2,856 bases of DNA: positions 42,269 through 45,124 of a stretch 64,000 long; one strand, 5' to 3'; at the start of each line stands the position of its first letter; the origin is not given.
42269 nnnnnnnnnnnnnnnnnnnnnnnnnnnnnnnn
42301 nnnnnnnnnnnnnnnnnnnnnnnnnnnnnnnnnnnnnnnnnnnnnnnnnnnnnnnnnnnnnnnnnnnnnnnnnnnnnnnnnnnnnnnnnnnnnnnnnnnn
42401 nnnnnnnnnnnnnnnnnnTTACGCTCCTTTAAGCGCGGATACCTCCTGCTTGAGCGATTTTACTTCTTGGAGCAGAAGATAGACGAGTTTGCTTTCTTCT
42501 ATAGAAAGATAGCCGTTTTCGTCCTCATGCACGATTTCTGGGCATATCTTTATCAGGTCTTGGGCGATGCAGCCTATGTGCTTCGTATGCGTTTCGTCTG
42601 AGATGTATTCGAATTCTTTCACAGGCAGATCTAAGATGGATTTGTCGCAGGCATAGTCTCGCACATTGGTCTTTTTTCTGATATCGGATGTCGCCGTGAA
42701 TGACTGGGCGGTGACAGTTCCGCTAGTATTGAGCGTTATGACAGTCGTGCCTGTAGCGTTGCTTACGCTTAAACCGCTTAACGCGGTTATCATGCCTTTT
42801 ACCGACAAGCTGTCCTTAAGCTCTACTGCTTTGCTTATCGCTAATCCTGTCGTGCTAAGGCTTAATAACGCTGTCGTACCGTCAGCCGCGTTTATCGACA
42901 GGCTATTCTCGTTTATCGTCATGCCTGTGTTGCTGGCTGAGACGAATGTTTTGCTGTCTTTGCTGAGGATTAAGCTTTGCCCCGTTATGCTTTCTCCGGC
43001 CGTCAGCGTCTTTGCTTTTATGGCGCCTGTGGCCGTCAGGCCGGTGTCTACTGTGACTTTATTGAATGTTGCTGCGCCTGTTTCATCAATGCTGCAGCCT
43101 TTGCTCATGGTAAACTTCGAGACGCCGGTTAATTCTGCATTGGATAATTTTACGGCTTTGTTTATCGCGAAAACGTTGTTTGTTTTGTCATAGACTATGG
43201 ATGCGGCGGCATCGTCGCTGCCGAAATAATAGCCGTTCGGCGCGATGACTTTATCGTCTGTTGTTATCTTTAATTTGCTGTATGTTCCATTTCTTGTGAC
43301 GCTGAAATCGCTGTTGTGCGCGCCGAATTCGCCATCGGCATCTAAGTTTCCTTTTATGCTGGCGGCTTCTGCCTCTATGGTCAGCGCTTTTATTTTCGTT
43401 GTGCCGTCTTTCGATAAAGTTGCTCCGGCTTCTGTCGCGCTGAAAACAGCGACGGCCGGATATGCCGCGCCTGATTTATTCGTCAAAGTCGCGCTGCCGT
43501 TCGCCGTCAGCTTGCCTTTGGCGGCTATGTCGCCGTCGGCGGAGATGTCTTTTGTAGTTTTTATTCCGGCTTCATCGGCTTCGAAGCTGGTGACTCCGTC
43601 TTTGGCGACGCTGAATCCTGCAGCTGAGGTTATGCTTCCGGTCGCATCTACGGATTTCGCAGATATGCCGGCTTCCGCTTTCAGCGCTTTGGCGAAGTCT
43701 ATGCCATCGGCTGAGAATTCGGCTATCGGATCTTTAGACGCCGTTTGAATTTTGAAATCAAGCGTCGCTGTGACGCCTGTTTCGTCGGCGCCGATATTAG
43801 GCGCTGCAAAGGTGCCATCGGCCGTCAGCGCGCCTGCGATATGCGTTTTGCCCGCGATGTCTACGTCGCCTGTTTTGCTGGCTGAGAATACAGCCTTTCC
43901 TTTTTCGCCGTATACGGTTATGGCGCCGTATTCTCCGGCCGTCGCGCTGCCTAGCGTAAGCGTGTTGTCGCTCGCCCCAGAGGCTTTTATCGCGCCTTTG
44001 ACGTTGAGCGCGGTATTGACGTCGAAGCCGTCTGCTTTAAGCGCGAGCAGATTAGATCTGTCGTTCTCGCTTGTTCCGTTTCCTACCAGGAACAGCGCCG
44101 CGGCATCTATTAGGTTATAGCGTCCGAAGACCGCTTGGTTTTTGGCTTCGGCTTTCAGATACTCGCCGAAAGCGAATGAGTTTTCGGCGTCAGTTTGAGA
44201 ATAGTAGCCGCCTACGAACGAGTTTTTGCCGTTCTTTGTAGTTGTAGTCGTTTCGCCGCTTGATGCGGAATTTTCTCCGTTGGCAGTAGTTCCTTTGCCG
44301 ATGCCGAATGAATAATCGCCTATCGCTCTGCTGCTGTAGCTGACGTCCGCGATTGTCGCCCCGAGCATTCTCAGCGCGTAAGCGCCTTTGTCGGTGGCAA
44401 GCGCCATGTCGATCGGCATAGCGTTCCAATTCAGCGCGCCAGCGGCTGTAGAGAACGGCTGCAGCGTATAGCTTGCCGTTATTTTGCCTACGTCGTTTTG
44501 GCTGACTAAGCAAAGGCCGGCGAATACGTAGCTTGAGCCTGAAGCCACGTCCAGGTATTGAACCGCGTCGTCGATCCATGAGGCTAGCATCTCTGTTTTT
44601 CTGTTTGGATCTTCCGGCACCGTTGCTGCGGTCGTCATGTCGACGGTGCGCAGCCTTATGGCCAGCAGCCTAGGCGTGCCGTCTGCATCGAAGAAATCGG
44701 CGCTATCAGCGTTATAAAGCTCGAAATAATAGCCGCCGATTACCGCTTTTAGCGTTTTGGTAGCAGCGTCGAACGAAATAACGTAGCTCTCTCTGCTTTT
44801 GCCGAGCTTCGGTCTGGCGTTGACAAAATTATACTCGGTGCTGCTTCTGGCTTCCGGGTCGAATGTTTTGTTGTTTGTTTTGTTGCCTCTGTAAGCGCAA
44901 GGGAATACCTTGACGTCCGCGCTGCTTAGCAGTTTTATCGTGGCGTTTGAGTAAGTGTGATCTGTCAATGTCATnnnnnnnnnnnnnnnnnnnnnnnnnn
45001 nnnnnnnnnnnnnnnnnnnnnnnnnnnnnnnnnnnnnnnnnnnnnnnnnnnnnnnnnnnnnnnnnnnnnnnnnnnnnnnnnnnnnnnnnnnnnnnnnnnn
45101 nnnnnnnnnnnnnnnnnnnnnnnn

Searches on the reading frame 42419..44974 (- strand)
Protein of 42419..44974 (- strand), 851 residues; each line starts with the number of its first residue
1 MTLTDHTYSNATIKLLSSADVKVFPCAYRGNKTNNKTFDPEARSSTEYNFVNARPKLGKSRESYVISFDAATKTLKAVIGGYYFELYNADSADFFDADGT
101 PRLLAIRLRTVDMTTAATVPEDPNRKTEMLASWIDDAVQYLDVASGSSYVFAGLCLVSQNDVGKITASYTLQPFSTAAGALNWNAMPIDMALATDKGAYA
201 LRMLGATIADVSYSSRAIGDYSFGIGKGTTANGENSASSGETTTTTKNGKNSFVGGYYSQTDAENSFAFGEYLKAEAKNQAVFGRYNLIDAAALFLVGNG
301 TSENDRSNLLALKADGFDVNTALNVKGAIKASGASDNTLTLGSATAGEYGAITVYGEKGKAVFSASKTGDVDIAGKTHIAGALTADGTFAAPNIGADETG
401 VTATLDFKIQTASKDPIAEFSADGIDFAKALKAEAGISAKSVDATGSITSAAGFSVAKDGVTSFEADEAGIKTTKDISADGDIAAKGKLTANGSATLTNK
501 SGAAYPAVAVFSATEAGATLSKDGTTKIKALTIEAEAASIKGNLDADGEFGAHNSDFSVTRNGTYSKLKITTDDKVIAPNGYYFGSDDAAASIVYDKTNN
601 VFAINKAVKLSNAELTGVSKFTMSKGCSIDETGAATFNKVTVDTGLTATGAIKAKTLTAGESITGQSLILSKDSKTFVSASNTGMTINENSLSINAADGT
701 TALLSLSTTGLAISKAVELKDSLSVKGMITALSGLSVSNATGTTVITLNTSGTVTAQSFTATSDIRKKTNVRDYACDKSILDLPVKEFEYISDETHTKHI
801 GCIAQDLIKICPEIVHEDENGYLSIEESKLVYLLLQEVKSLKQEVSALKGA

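Call 15: search_protein_families(library=phrogs, proteins=[window:42419-44974:-], max_evalue=0.001)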
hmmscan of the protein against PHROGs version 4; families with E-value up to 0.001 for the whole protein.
window:42419-44974:- (851 aa): 6 families
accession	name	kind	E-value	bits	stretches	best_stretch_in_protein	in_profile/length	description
phrog_5668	-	tail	5.9e-16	58.4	1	433-849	1115-1555/1567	tail fiber protein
phrog_19966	-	tail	2e-08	34.3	1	724-849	594-721/724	long tail fiber protein distal subunit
phrog_1980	-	tail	1.8e-07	31.8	1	496-849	117-427/449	tail fiber protein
phrog_33119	-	tail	5.4e-07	29.6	1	717-848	503-630/643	long tail fiber protein distal subunit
phrog_8215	-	tail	5.4e-07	29.3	1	320-849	493-993/1000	baseplate wedge initiator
phrog_6121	-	head and packaging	2.5e-05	24.9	1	759-829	320-386/392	virion structural protein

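Call 18: find_encoding_contigs(protein=window:42422-44974:-, flank=10000, max_places=4)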
Protein window:42422-44974:- (851 aa): no gene with exactly this product is on record in the collection.

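Call 67: search_protein_families(library=pfam, proteins=[window:42419-44974:-], max_evalue=0.01)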
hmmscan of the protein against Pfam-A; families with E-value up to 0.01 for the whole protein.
window:42419-44974:- (851 aa): 1 family
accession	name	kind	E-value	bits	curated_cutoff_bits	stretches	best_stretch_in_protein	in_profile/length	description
PF13884.11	Peptidase_S74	-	2.1e-10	41.1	22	1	763-815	1-57/58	Chaperone of endosialidase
